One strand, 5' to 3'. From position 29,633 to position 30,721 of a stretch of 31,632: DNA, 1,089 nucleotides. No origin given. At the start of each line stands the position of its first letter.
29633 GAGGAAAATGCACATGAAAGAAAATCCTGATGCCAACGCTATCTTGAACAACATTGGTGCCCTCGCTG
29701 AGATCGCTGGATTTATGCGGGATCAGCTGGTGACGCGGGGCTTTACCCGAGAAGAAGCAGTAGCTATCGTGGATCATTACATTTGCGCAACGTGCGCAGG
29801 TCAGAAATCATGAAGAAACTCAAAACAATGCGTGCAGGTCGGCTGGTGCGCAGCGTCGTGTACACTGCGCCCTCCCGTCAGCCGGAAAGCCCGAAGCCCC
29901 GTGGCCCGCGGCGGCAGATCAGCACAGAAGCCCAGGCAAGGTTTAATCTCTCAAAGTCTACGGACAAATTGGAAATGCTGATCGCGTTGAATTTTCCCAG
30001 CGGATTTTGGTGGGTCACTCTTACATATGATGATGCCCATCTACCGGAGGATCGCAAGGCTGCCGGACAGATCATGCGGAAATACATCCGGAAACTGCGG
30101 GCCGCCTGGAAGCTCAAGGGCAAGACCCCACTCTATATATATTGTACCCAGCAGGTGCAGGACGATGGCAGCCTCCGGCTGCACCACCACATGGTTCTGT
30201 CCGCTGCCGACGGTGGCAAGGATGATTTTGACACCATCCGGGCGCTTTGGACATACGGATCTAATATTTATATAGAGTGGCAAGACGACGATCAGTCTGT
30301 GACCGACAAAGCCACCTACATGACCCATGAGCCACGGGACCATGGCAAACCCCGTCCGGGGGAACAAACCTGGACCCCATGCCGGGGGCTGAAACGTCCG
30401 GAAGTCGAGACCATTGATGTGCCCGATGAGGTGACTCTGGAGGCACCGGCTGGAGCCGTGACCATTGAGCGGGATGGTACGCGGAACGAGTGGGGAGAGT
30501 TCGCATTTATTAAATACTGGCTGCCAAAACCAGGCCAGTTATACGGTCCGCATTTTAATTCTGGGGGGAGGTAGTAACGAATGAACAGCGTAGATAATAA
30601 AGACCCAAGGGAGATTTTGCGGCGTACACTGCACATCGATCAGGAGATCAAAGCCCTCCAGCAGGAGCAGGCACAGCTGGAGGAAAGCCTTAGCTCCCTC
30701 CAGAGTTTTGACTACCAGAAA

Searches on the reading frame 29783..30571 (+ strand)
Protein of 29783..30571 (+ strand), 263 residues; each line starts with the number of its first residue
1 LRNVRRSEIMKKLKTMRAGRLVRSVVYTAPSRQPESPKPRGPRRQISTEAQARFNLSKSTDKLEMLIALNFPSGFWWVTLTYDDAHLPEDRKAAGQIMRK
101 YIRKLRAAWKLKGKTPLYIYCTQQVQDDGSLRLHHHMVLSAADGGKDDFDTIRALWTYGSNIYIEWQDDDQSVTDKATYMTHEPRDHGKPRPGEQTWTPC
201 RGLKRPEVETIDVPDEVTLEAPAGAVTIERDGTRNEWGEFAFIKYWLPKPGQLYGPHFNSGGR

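Call 51: search_protein_families(library=pfam, proteins=[window:29783-30571:+], max_evalue=0.001)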
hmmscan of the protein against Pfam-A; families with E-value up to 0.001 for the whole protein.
window:29783-30571:+ (263 aa): 1 family
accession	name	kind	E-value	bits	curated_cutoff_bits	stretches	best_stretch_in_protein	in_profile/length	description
PF23343.2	REP_ORF2-G2P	-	9e-09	36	27.8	1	76-181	2-96/99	Replication-associated protein ORF2/G2P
